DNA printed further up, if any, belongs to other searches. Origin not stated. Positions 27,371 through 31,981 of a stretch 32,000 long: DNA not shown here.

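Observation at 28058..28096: Alternating Ala-aromatic strands (AYAYAY, AHAHAH, AWAWAW) encoded by in-frame hexanucleotide microsatellites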

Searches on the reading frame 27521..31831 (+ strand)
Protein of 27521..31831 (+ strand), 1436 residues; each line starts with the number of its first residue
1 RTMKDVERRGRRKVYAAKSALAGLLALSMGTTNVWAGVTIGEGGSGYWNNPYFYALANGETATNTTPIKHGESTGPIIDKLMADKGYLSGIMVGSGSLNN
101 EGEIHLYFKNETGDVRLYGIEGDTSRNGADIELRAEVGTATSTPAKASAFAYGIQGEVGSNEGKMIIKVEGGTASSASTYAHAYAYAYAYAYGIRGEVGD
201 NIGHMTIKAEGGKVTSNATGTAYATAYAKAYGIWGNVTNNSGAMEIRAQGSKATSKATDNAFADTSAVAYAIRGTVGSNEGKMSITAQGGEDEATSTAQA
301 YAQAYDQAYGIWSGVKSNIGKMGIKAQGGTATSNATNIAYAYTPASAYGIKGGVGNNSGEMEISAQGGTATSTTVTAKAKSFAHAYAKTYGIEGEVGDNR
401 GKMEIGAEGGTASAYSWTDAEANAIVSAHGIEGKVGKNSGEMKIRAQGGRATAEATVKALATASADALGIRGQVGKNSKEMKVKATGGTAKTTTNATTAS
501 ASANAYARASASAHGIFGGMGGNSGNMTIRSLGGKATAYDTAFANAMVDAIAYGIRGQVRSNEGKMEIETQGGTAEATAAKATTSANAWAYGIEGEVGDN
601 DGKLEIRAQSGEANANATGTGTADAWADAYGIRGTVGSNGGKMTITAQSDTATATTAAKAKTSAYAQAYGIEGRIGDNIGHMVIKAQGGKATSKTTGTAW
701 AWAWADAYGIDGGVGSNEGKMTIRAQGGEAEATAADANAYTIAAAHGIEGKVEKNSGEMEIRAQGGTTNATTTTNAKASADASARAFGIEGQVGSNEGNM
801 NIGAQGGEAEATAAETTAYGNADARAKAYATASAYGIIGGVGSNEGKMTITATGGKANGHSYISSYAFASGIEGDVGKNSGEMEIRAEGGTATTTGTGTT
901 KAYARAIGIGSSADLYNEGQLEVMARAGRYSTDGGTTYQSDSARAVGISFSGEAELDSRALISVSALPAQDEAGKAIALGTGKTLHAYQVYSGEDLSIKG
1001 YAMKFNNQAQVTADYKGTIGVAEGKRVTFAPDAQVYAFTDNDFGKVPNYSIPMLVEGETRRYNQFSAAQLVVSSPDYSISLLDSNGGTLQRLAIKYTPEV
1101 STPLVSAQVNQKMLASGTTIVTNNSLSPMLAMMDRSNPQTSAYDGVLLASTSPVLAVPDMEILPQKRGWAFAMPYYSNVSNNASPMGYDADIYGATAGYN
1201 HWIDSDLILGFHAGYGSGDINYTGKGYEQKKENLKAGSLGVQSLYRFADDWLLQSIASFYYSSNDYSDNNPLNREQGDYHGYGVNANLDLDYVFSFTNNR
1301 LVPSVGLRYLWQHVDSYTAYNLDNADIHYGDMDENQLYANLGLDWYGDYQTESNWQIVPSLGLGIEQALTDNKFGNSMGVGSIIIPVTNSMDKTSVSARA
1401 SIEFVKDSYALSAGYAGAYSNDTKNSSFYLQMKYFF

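Call 10: search_protein_families(library=pfam, proteins=[window:27521-31831:+], max_evalue=0.1)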
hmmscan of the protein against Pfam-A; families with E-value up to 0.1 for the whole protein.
window:27521-31831:+ (1436 aa): 1 family
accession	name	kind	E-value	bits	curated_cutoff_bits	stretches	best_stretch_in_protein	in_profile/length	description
PF03797.25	Autotransporter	-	8.1e-31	108.1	26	1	1169-1415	2-254/255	Autotransporter beta-domain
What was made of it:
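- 31025..31765 (+): Autotransporter beta-barrel domain (PF03797) of gene C. The equivalent domains are at 24074-24814 (A) and 26480-27220 (B). call 10 (E about 1e-31 each).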

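Call 11: search_protein_families(library=ncbifam, proteins=[window:27521-31831:+], max_evalue=0.1)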
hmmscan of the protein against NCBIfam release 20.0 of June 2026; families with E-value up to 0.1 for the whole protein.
window:27521-31831:+ (1436 aa): 1 family
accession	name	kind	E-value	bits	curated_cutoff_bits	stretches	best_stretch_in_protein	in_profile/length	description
NF011005.0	PRK14431.1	equivalog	0.05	13.8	108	0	262-300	20-58/89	acylphosphatase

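Call 29: find_related_loci(query=A2, collection=genome_contigs, flank=8000)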
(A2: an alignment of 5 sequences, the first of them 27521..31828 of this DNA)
Query A2 (1436 aa) in genome_contigs; peptide patterns used: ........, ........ (x = any residue, [..] = any of these).
54 stretches matched a pattern; 1 encode a relative of the query (tblastn E <= 1e-3); 1 distinct loci.
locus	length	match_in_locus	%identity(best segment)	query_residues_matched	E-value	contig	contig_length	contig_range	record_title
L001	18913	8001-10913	46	8-1436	0e+0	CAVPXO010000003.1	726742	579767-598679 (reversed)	MAG: uncultured delta proteobacterium isolate MFD01721.bin.1.130 genome assembly, contig: contig_1583, whole genome shot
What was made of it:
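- On Simple-sequence contingency (hypermutable) locus: The genome_contigs scan found one distant locus (call 29).
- Tried and rejected: The genome_contigs scan gave one distant locus only (L001, 46% identity; call 29).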

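Call 50: find_related_loci(query=A2, collection=metagenome_contigs, flank=3000)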
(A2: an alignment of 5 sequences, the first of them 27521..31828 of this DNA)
Query A2 (1436 aa) in metagenome_contigs; peptide patterns used: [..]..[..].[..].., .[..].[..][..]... (x = any residue, [..] = any of these).
105 stretches matched a pattern, but none encodes a relative of the query by tblastn (E <= 1e-3).

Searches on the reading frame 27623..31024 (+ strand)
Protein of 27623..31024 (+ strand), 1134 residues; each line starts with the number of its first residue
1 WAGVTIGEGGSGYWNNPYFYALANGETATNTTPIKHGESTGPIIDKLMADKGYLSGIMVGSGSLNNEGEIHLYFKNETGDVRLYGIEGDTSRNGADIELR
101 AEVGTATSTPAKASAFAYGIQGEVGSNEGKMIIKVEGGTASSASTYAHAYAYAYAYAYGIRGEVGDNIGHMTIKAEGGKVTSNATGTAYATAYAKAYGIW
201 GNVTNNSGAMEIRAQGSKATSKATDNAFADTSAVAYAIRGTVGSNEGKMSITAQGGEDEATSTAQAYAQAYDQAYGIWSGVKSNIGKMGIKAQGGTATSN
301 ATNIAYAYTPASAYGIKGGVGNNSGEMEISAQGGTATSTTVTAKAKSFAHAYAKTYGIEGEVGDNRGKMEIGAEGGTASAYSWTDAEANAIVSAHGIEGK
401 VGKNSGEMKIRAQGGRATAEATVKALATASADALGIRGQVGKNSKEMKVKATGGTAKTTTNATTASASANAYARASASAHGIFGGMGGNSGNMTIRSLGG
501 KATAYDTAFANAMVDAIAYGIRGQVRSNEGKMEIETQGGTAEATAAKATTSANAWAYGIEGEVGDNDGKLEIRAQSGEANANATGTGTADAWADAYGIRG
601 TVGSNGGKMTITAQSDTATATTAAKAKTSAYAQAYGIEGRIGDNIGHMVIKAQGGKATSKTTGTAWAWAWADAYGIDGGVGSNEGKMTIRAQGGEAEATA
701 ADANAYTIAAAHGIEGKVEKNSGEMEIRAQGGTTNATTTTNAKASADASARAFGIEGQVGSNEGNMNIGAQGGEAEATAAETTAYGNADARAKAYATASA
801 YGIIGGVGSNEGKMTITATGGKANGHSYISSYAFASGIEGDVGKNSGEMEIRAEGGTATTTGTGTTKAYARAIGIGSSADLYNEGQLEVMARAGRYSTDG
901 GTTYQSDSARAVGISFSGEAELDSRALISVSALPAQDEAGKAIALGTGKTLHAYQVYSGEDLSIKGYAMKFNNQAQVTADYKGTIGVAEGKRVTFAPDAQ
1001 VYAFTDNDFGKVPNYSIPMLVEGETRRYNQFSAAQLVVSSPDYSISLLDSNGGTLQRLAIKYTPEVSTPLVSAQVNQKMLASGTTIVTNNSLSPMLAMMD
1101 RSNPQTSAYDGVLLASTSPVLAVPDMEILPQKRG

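Call 39: predict_structure(alignment_id=A1)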
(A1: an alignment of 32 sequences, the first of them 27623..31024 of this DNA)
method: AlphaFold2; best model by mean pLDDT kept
length: 1134 residues; sequences in the alignment: 32
mean_pLDDT: 86.9   pTM: 0.83
mean pLDDT of the five models: 86.9, 86.8, 86.2, 84.8, 83.0
residues with pLDDT >= 90: 799; 70-90: 169; 50-70: 71; < 50: 95
segments of 3 or more residues with pLDDT < 50: 1-41, 1088-1090, 1098-1134
pLDDT, mean of each block of 10 residues (from residue 1): 28 38 42 39 53 69 72 77 78 80 82 89 87 91 88 93 91 94 93 95 93 96 94 95 94 96 93 93 95 97 95 96 97 97 91 98 96 98 95 98 97 98 96 98 97 98 73 98 96 98 95 98 97 98 96 98 97 98 97 98 98 98 95 98 98 98 96 98 98 98 96 98 98 94 92 98 98 93 54 91 96 98 93 97 95 97 88 96 97 96 96 96 95 95 96 96 94 86 91 91 74 79 78 78 74 71 57 50 51 50 37 31 32 29
secondary structure, 60 per line:
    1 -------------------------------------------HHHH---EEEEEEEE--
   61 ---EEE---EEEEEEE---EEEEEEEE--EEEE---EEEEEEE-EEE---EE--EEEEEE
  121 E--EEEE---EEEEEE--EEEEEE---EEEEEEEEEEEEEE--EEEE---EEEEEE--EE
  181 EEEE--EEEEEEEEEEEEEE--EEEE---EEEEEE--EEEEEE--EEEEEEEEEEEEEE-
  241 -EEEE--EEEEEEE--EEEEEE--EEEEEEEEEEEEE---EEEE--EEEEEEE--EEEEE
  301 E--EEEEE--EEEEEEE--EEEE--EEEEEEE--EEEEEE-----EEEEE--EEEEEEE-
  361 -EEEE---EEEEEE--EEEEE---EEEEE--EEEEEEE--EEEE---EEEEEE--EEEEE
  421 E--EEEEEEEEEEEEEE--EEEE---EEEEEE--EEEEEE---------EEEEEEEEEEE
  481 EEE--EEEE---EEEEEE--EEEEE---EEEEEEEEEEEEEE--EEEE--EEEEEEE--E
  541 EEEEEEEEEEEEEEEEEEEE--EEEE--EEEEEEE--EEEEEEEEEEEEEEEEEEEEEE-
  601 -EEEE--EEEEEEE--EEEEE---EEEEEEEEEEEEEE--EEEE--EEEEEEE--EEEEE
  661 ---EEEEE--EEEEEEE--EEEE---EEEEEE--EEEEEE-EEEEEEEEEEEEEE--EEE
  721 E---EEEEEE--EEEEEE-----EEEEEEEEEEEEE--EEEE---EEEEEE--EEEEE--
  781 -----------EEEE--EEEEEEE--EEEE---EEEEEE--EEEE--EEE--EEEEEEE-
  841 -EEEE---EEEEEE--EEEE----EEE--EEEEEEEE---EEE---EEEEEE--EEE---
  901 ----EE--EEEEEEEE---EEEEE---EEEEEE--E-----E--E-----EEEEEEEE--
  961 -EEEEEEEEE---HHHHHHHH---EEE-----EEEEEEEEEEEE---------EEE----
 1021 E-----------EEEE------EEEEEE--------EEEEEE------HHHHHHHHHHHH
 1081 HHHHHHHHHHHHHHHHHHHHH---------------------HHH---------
elements in order (helices of 4 or more, strands of 3 or more residues): H44-47 E51-58 E64-66 E70-76 E80-87 E90-93 E97-103 E105-107 E115-121 E124-127 E131-136 E139-144 E148-161 E164-167 E171-176 E179-184 E187-200 E203-206 E210-215 E218-223 E226-239 E242-245 E248-254 E257-262 E265-277 E281-284 E287-293 E296-301 E304-308 E311-317 E320-323 E326-332 E335-340 E346-350 E353-359 E362-365 E369-374 E377-381 E385-389 E392-398 E401-404 E408-413 E416-421 E424-437 E440-443 E447-452 E455-460 E470-483 E486-489 E493-498 E501-505 E509-522 E525-528 E531-537 E540-560 E563-566 E569-575 E578-599 E602-605 E608-614 E617-621 E625-638 E641-644 E647-653 E656-660 E664-668 E671-677 E680-683 E687-692 E695-700 E702-715 E718-721 E725-730 E733-738 E744-756 E759-762 E766-771 E774-778 E792-795 E798-804 E807-810 E814-819 E822-825 E828-830 E833-839 E842-845 E849-854 E857-860 E865-867 E870-877 E881-883 E887-892 E895-897 E909-916 E920-924 E928-933 E951-958 E962-970 H974-981 E985-987 E993-1004 E1014-1016 E1033-1036 E1043-1048 E1057-1062 H1069-1101
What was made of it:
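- On Type Va (monomeric) autotransporter: The C passenger model ends in a helix at 1069-1101 (call 39).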

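Call 42: fold_search(model_id=the predicted structure, library=pdb)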
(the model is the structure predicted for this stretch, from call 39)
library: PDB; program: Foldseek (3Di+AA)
matches with E <= 10: 36; with E <= 0.001: 0
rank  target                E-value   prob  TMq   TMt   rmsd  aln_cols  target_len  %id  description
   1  3ak5_A                3.9e-01  0.07  0.13  0.14  20.2       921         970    9  Hemoglobin protease (Hbp) passenger missing domain-2 (released 2010-10-06)
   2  3sze                  1.5e+00  0.02  0.09  0.10  23.0       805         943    8  Crystal structure of the passenger domain of the E. coli autotransporter EspP (released 2011-10-12)
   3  6n2b_A                2.6e+00  0.01  0.06  0.13  26.2       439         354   12  The Crystal Structure of Caldicellulosiruptor kristjanssonii Tapirin C-terminal domain (released 2018-12-19)
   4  4urr_B                3.5e+00  0.02  0.11  0.19  16.8       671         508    8  Tailspike protein of Sf6 bacteriophage bound to Shigella flexneri O- antigen octasaccharide fragment (released 2015-07-15)
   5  4p81_D                4.0e+00  0.03  0.04  0.17  15.5       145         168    8  Structure of ancestral PyrR protein (AncORANGEPyrR) (released 2014-12-17)
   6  8e7f                  4.2e+00  0.03  0.06  0.09  15.4       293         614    9  Crystal structure of the autotransporter Ssp from Serratia marcescens. (released 2023-03-08)
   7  7koh_C                4.9e+00  0.01  0.09  0.15  20.3       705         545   11  Crystal structure of antigen 43 from Escherichia coli EDL933 (released 2022-03-09)
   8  2vbm_A                5.1e+00  0.01  0.09  0.15  17.3       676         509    8  Tailspike protein of bacteriophage Sf6 complexed with tetrasaccharide (released 2008-04-22)
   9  4urr_A                5.6e+00  0.01  0.10  0.17  17.1       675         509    9  Tailspike protein of Sf6 bacteriophage bound to Shigella flexneri O- antigen octasaccharide fragment (released 2015-07-15)
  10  7xy1_A                6.4e+00  0.01  0.08  0.12  20.1       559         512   10  Cryo-EM structure of Klebsiella phage Kp9 type I tail fiber gp42 in vitro (released 2023-06-07)
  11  8wge_A                7.4e+00  0.08  0.04  0.09  14.5       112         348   12  Cryo-EM structure of the ZAC zinc-activated channel in the Cys-loop receptor superfamily (released 2024-09-25)
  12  7nfx_y                7.4e+00  0.05  0.03  0.14  23.8        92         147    8  Mammalian ribosome nascent chain complex with SRP and SRP receptor in early state A (released 2021-06-02)
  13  4p81_B                7.4e+00  0.02  0.04  0.16  15.6       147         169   10  Structure of ancestral PyrR protein (AncORANGEPyrR) (released 2014-12-17)
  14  7mqp                  7.4e+00  0.01  0.03  0.13  15.0       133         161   10  E. coli dihydrofolate reductase complexed with 4'-chloro-3'-(4-(2,4-diamino-6-ethylpyrimidin-5-yl)but-3-yn-2-yl)-[1,1'-b (released 2022-05-11)
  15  4p83_C                7.7e+00  0.02  0.04  0.15  14.7       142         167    8  Structure of engineered PyrR protein (PURPLE PyrR) (released 2014-12-17)
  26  3p4g_A                8.5e+00  0.01  0.08  0.18  18.1       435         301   11  X-ray crystal structure of a hyperactive, Ca2+-dependent, beta-helical antifreeze protein from an Antarctic bacterium (released 2011-04-27)
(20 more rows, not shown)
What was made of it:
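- Tried and rejected: Foldseek against the PDB gave nothing significant (call 42).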
